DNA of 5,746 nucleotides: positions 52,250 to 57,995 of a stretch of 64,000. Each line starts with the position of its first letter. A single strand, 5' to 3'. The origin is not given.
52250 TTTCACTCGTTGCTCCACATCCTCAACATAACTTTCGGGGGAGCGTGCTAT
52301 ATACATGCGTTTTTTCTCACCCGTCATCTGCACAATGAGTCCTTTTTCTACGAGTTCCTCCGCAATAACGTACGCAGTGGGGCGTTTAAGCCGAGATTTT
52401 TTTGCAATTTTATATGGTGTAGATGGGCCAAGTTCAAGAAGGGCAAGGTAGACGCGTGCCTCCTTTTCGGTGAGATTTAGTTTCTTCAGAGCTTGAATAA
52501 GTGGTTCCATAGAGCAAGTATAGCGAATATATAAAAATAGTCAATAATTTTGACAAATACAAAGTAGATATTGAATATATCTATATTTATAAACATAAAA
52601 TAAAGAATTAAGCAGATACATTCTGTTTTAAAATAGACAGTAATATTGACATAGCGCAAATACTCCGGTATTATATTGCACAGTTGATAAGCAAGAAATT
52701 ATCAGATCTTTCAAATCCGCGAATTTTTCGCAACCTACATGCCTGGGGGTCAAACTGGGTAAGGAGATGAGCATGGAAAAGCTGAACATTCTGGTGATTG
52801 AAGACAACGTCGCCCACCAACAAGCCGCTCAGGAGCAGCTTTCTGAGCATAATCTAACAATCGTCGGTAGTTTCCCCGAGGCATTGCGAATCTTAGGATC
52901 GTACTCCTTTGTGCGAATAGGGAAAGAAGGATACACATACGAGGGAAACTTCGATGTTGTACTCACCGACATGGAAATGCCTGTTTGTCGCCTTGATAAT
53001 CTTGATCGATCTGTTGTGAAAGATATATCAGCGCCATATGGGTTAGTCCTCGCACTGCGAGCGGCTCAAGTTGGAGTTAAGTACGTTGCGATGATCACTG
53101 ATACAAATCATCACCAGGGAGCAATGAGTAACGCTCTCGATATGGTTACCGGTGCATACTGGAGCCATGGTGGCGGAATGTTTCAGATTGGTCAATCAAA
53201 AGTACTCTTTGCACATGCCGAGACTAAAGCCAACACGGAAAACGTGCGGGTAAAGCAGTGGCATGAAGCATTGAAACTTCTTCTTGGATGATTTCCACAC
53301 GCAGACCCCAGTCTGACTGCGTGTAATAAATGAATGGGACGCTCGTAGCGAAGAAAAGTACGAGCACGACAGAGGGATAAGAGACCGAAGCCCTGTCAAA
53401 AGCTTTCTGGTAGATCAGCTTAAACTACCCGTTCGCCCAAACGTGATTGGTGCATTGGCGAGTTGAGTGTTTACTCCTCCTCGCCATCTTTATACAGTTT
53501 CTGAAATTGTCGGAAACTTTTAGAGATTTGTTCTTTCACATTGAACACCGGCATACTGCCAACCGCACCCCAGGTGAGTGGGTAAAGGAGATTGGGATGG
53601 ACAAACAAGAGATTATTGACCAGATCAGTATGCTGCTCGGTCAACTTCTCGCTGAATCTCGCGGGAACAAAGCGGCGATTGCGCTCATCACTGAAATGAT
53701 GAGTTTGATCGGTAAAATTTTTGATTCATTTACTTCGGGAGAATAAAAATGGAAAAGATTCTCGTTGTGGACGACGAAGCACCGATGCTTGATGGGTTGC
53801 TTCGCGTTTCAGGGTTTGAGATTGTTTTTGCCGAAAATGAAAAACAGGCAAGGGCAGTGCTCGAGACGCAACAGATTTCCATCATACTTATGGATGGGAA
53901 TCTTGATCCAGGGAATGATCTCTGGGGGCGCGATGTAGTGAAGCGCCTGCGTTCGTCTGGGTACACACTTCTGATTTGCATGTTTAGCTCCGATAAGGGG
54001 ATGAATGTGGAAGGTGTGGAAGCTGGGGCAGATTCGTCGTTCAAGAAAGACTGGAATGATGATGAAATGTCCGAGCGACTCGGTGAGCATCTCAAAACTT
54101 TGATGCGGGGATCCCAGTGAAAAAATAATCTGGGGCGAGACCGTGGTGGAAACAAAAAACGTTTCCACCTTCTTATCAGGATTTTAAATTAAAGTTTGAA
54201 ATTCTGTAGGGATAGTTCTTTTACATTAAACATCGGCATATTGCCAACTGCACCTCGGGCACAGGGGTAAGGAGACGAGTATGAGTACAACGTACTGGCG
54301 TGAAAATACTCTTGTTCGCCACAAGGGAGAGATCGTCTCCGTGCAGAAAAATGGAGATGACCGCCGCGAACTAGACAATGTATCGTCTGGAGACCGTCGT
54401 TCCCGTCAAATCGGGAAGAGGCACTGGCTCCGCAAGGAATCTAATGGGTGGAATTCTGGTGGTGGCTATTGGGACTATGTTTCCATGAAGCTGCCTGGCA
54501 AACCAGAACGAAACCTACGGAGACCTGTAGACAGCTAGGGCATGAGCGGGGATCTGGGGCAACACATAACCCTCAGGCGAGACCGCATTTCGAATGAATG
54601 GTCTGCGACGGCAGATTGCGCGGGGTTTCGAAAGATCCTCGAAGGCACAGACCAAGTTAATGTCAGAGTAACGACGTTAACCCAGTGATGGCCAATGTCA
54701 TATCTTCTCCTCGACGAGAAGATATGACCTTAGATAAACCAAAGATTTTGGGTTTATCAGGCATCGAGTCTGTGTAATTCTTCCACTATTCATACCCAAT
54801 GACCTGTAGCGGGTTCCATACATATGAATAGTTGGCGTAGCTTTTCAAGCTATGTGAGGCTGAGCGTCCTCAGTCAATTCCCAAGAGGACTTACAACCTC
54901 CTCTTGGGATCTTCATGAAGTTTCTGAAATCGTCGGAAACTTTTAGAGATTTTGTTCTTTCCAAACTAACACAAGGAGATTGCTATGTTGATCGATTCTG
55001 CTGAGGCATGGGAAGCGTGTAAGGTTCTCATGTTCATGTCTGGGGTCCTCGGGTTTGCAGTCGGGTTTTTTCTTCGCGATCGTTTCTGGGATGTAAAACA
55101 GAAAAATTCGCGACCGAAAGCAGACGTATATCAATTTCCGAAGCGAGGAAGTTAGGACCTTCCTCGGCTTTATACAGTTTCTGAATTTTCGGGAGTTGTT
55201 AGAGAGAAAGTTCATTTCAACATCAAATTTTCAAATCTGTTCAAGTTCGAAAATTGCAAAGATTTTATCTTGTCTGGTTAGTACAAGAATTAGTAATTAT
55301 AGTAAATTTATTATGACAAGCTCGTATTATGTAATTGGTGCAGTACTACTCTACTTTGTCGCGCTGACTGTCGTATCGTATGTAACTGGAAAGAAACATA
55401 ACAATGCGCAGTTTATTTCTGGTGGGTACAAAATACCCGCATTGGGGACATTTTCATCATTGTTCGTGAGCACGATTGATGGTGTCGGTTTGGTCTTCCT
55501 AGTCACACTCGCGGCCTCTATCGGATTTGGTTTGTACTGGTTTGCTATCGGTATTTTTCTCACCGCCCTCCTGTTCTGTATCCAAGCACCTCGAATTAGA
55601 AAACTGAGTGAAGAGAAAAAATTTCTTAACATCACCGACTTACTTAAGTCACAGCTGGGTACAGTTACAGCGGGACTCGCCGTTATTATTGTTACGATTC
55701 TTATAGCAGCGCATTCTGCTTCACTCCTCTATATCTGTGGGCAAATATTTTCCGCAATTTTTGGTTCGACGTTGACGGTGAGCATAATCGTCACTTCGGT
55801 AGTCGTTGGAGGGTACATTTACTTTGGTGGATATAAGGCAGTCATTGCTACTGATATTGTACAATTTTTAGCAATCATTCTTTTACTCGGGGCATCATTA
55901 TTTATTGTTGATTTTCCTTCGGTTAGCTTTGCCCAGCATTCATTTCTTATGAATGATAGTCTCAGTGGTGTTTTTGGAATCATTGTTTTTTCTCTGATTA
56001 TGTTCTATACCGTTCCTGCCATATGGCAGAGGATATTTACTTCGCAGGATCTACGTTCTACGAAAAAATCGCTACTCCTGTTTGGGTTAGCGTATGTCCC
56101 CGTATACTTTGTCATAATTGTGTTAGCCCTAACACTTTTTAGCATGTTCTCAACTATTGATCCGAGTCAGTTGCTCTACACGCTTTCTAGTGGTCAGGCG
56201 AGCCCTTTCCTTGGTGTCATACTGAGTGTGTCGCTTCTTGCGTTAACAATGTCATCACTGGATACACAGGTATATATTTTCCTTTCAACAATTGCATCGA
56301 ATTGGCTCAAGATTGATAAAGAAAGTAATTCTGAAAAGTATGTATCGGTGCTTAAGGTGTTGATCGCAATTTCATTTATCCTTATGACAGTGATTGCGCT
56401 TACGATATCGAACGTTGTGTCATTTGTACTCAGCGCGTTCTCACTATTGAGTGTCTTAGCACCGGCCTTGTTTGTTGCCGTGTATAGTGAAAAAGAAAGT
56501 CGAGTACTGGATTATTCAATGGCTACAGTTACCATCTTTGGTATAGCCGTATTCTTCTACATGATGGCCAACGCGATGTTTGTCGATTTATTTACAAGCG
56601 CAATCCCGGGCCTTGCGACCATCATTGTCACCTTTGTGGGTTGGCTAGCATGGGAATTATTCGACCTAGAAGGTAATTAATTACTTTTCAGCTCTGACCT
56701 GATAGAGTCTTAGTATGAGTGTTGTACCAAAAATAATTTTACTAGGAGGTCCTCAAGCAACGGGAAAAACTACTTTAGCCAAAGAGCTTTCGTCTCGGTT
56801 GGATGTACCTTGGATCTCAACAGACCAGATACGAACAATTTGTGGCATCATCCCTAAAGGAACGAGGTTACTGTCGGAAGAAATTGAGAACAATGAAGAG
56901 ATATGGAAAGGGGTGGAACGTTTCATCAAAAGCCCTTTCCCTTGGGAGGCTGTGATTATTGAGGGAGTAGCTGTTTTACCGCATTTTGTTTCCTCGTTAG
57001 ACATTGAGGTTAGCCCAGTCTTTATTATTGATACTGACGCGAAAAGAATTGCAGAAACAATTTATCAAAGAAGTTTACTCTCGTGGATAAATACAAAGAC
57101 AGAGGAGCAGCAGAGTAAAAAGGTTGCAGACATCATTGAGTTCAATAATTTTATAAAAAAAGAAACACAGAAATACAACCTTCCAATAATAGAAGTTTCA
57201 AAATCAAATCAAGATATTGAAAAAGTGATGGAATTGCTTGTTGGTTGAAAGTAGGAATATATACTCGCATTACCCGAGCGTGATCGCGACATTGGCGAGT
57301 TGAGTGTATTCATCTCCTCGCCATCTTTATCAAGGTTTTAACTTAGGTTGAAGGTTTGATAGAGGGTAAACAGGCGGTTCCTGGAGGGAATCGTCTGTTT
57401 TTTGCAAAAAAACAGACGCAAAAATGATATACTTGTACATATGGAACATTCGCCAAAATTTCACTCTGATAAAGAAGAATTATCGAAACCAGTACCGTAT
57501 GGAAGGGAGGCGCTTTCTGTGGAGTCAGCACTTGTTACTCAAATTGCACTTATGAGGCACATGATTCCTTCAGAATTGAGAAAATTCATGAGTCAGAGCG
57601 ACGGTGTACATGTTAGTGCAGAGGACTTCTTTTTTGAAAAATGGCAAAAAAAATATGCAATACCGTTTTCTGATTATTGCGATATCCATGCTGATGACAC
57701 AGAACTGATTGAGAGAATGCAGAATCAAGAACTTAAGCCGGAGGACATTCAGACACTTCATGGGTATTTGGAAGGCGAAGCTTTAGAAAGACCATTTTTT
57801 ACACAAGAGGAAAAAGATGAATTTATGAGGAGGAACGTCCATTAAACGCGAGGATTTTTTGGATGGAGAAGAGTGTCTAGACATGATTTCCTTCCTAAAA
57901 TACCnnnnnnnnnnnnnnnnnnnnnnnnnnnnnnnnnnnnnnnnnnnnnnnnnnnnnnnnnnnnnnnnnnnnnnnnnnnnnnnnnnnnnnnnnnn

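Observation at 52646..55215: Two orphan CheY-like receiver proteins plus small ORFs sharing a repeated ~100-nt leader motif; the motif recurs near 57290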

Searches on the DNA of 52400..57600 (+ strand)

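Call 10: search_rna_families(source=window, start=52400, end=57600, threshold=evalue, max_evalue=10)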
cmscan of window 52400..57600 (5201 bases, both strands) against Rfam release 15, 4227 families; matches with E-value up to 10: 7.
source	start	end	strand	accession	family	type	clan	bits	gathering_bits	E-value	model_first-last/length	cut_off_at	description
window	53804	53881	+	RF00220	Rhino_CRE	Cis-reg;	-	25.4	45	0.096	1-86/86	no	Human rhinovirus internal cis-acting regulatory element (CRE)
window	53683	53811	+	RF00114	S15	Cis-reg; leader;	CL00121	22.9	39.5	0.038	1-117/117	no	Ribosomal S15 leader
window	57182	57253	+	RF00280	SNORD51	Gene; snRNA; snoRNA; CD-box;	CL00054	20.9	50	5.4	1-79/79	no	Small nucleolar RNA SNORD51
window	56248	56365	-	RF00742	MIR162_1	Gene; miRNA;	CL00150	16.9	75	6.5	1-112/112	no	MIR162_1 microRNA precursor family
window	54016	54076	+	RF01134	sR30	Gene; snRNA; snoRNA; CD-box;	-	16.2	38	1.1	1-57/57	no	Small nucleolar RNA sR30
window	54950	55073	+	RF01673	PhrS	Gene; sRNA;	-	12.6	37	8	1-212/212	no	PhrS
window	53692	53714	+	RF01119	sR32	Gene; snRNA; snoRNA; CD-box;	-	12.2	40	9.8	1-57/57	no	Small nucleolar RNA sR32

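Call 53: search_rna_families(sources=[L006, L008, L024, L020, L021, L030, L018, L013, L025, L026, L010, L014, L019], threshold=evalue, max_evalue=1)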
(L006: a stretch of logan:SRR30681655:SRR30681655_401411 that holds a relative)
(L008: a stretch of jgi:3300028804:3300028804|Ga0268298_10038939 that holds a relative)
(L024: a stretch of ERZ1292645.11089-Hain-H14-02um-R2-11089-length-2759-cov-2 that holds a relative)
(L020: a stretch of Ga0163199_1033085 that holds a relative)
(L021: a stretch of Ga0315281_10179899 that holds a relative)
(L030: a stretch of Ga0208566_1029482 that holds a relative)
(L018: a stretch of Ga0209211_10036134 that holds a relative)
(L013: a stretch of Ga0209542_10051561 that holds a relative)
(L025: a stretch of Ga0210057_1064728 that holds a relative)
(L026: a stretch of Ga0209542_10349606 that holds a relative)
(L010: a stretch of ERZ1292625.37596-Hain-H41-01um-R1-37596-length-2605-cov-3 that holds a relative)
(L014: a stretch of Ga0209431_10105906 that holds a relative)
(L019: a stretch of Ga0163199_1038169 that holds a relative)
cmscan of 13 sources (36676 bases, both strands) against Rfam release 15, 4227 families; matches with E-value up to 1: 4.
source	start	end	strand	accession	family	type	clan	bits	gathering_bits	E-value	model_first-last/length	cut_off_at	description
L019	1371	1425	+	RF00008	Hammerhead_3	Gene; ribozyme;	CL00010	45.3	48.5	6.3e-07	1-54/54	no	Hammerhead ribozyme (type III)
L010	1773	1815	+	RF03589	mir-5583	Gene; miRNA;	-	30.2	80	0.29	1-59/59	no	mir-5583 microRNA precursor family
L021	1361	1415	-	RF00008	Hammerhead_3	Gene; ribozyme;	CL00010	28.8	48.5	0.029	1-54/54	no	Hammerhead ribozyme (type III)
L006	2659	2711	-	RF02054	STnc420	Gene; sRNA;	-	25.5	70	0.67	1-58/58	no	Salmonella enterica sRNA STnc420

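Call 60: search_dna_similar(query=window:52600-55250:+, collection=phages, mode=distant, max_evalue=0.001)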
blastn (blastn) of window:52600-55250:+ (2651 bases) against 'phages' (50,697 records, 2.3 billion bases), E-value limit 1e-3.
No match.
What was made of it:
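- Tried and rejected: Phage origin. blastn of 52600-55250 against 50,697 phage records found no match (call 60).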

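Call 78: search_with_rna_model(model_id=R1, sources=[L095, L097, L098, L100, L101], max_evalue=1)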
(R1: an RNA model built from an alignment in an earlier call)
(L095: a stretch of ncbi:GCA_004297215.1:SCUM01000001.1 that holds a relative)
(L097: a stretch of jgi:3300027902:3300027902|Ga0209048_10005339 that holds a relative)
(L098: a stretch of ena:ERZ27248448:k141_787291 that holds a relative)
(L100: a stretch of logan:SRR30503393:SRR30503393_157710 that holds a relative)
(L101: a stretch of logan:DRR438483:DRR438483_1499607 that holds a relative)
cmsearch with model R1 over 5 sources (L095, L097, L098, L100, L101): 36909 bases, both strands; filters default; matches with E-value up to 1: 4.
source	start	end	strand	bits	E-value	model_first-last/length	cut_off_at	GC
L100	839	892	+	44.6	5.1e-08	1-53/53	no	0.41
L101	1529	1582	+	44.6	5.1e-08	1-53/53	no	0.41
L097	5176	5201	+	18.6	0.041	1-53/53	no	0.31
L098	1293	1324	+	13.3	0.63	1-53/53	no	0.47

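Call 79: search_rna_families(sources=[L095, L097, L098, L100, L101, L002], threshold=evalue, max_evalue=0.5)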
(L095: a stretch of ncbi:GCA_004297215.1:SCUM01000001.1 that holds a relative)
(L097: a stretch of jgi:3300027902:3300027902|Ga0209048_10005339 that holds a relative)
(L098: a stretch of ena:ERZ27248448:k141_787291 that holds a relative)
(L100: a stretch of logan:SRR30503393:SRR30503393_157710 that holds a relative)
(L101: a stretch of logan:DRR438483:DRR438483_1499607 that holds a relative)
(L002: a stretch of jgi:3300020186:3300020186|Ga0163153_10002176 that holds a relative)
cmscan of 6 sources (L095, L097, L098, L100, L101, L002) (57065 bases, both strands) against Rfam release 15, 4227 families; matches with E-value up to 0.5: 15.
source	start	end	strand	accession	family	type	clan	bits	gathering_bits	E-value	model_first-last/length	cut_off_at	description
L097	161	234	-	RF00005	tRNA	Gene; tRNA;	CL00001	73.6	29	2.9e-14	1-71/71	no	tRNA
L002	5301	5371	-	RF00005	tRNA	Gene; tRNA;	CL00001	69.6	29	3.6e-13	1-71/71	no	tRNA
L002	3976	4046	-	RF00005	tRNA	Gene; tRNA;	CL00001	62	29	4.5e-11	1-71/71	no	tRNA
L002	5750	5821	-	RF00005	tRNA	Gene; tRNA;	CL00001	61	29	8.2e-11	1-71/71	no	tRNA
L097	2513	2595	-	RF00005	tRNA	Gene; tRNA;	CL00001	55.7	29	2.4e-09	1-71/71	no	tRNA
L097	267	349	-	RF00005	tRNA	Gene; tRNA;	CL00001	54.1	29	6.6e-09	1-71/71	no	tRNA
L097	3171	3254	-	RF00005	tRNA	Gene; tRNA;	CL00001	52.3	29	2e-08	1-71/71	no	tRNA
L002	3945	4050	-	RF02435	SpF41_sRNA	Gene; sRNA;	-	41.5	52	0.0034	1-105/105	no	Streptococcus sRNA SpF41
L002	8182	8281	+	RF01772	rnk_pseudo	Cis-reg; leader;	-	36.1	55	0.019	1-108/108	no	Pseudomonas rnk leader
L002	11841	11886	-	RF03589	mir-5583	Gene; miRNA;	-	33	80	0.099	1-59/59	no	mir-5583 microRNA precursor family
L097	160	234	+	RF04354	Plastid-ycf2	Cis-reg;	-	29.6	65.7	0.041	1-75/75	no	Plastid-ycf2 5UTR RNA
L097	6538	6650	-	RF02055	STnc380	Gene; sRNA;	-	28.7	60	0.13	1-108/108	no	Enterobacterial sRNA STnc380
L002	3966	4057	-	RF03660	mir-4018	Gene; miRNA;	-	26.7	66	0.27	1-54/54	no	mir-4018 microRNA precursor family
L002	19638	19707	+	RF00856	mir-232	Gene; miRNA;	-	26.3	67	0.29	1-80/80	no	mir-232 microRNA precursor family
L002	3966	4057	+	RF03660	mir-4018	Gene; miRNA;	-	26.2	66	0.37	1-54/54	no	mir-4018 microRNA precursor family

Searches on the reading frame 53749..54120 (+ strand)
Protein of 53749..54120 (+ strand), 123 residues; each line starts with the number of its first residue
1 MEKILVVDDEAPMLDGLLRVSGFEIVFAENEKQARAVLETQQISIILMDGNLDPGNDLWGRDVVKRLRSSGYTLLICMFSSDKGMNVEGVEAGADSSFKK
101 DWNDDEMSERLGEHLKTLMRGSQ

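Call 14: search_protein_families(library=pfam, max_evalue=0.1, proteins=[window:53749-54120:+])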
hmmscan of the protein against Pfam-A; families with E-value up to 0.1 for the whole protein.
window:53749-54120:+ (123 aa): 3 families
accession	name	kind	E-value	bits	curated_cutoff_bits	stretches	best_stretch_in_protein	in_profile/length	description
PF00072.30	Response_reg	-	9.5e-13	48.7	30.2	1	4-111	1-110/111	Response regulator receiver domain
PF20274.4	cREC_REC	-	0.0061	17.6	27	1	5-71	3-60/88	Cyclic-phosphate processing Receiver domain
PF00271.37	Helicase_C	-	0.089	13.5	23.5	0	25-106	19-98/110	Helicase conserved C-terminal domain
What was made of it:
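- Checked: Receiver 2 (53749-54120) is a bona fide REC domain: Pfam 48.7 bits against a cut-off of 30.2 (call 14).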

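Call 15: search_protein_families(library=ncbifam, max_evalue=0.1, proteins=[window:53749-54120:+])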
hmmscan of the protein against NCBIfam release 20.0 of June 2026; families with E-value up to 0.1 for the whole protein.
window:53749-54120:+ (123 aa): 50 families (the best 25 are shown)
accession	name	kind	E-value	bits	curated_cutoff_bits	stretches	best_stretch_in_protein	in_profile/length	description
NF007005.1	PRK09468.1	equivalog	1.7e-11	44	331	1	2-112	4-116/237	osmolarity response regulator transcription factor OmpR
NF008199.0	PRK10955.1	equivalog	4.7e-10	39.8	341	1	1-113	1-113/232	envelope stress response regulator transcription factor CpxR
NF040689.1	MtrAB_MtrA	equivalog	6.5e-10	38.7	300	1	4-116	1-114/219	MtrAB system response regulator MtrA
NF007135.0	PRK09581.1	equivalog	2.4e-08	33.2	474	1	3-111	4-116/457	PleD family two-component system response regulator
NF040534.1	resp_reg_YycF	equivalog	3.1e-08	33.1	340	1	3-115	2-115/231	response regulator YycF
TIGR02154.1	PhoB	equivalog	3.5e-08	33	296.2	1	2-114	3-119/226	phosphate regulon transcriptional regulator PhoB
NF008378.0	PRK11173.1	equivalog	4.1e-08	32.9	334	1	3-119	5-122/238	two-component system response regulator ArcA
NF008034.0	PRK10766.1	equivalog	5.6e-08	32.6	275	1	2-109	3-111/231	two-component system response regulator TorR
NF045944.1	ResRegRpaBCyano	equivalog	6.4e-08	32.2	330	1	5-118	1-115/229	response regulator transcription factor RpaB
NF007928.2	PRK10643.1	equivalog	8.2e-08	32.2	330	1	3-111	2-112/216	two-component system response regulator PmrA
NF012227.0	AdeR_RR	equivalog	2.5e-07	30.4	340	1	3-113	13-124/239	efflux system response regulator transcription factor AdeR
NF045914.1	RespRegNblR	equivalog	3.7e-07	30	300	1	16-116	24-123/228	response regulator transcription factor NblR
NF012023.0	PRK15479.1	equivalog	4.9e-07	29.5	337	1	8-115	7-116/224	transcriptional regulator TctD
NF008296.0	PRK11083.1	equivalog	1.8e-06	27.5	273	1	2-118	4-121/228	two-component system response regulator CreB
NF041734.1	resp_reg_RppA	equivalog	2.9e-06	26.8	250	1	3-111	2-114/229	two-component system response regulator RppA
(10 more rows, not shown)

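Call 16: find_encoding_contigs(protein=window:53749-54120:+, flank=10000, max_places=10)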
Protein window:53749-54120:+ (123 aa): 3 contigs read that carry it; 1 place shown.
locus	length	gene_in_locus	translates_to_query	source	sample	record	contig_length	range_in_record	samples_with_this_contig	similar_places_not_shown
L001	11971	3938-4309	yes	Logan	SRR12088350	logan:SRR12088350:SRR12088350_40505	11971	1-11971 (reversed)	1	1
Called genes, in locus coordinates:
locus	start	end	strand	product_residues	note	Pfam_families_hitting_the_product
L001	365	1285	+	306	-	PF01544:CorA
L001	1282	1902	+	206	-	PF00561:Abhydrolase_1 (faint), PF12697:Abhydrolase_6 (faint), PF06821:Ser_hydrolase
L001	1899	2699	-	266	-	PF01978:TrmB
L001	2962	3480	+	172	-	-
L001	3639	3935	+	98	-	-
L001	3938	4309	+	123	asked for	PF00072:Response_reg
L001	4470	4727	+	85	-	-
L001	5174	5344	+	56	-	-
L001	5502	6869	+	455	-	PF00474:SSF (weak)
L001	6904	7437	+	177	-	PF13521:AAA_28 (faint)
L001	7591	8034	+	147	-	-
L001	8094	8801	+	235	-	PF04542:Sigma70_r2 (weak), PF08281:Sigma70_r4_2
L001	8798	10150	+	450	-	PF18915:DUF5667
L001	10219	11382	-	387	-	PF00089:Trypsin (weak), PF13365:Trypsin_2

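Call 61: search_protein_families(library=phrogs, max_evalue=0.01, proteins=[window:53749-54120:+])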
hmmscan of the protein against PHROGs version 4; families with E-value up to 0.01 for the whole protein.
window:53749-54120:+ (123 aa): 1 family
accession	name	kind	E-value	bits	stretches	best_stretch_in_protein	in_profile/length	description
phrog_731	-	unknown function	1.6e-11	45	1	1-115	1-117/227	-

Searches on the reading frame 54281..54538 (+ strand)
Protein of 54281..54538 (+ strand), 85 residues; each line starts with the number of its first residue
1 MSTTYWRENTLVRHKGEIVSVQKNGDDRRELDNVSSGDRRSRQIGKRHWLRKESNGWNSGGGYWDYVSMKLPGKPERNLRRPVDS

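Call 14: search_protein_families(library=pfam, max_evalue=0.1, proteins=[window:54281-54538:+])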
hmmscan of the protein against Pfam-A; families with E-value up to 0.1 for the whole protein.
window:54281-54538:+ (85 aa): 0 families

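Call 15: search_protein_families(library=ncbifam, max_evalue=0.1, proteins=[window:54281-54538:+])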
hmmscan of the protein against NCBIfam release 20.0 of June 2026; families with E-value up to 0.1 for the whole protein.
window:54281-54538:+ (85 aa): 0 families

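Call 61: search_protein_families(library=phrogs, max_evalue=0.01, proteins=[window:54281-54538:+])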
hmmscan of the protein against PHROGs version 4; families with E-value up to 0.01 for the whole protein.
window:54281-54538:+ (85 aa): 0 families

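Call 108: find_homologous_proteins(query=window:54281-54538:+, max_evalue=0.01)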
Query window:54281-54538:+ (85 aa): 4 proteins with E <= 0.01 among 4 candidates.
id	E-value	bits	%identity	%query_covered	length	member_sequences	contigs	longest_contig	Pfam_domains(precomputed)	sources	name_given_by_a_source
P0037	4.8e-51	188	100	100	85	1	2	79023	-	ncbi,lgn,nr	ncbi:MAG: hypothetical protein K9M10_02720 [Candidatus Pacebacteria bacterium]|nr:hypothetical prote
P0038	2.8e-35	138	76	100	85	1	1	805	-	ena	-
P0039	2.5e-27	113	64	98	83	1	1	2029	-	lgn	-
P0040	4.8e-23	99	58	98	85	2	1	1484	-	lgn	-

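Call 109: find_encoding_contigs(protein=P0039, flank=3000, max_places=2)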
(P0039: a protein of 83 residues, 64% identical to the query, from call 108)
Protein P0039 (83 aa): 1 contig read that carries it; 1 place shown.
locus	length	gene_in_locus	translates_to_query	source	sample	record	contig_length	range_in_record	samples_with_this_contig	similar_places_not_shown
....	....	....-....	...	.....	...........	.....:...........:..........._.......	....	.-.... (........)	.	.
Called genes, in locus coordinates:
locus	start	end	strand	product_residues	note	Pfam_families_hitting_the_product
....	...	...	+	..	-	-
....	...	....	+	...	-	-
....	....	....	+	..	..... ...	-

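Call 110: find_encoding_contigs(protein=P0040, flank=3000, max_places=2)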
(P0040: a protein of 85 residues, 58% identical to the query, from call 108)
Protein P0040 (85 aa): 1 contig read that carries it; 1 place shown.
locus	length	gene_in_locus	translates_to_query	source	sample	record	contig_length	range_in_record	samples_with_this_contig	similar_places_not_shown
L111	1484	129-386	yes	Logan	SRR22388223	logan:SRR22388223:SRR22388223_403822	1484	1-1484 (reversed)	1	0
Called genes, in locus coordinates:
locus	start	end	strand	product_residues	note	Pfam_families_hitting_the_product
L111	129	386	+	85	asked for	-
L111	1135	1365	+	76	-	-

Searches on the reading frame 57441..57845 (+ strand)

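Call 14: search_protein_families(library=pfam, max_evalue=0.1, proteins=[window:57441-57845:+])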
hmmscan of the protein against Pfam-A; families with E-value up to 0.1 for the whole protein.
window:57441-57845:+ (134 aa): 0 families

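Call 15: search_protein_families(library=ncbifam, max_evalue=0.1, proteins=[window:57441-57845:+])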
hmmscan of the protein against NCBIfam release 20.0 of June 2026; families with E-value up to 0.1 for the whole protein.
window:57441-57845:+ (134 aa): 1 family
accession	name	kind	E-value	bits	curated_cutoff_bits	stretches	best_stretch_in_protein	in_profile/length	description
NF033117.2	vanR_ACDEGLN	exception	0.0063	16.1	350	1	46-108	161-220/226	VanR-ABDEGLN family response regulator transcription factor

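Call 61: search_protein_families(library=phrogs, max_evalue=0.01, proteins=[window:57441-57845:+])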
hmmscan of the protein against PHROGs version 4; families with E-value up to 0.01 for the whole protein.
window:57441-57845:+ (134 aa): 0 families
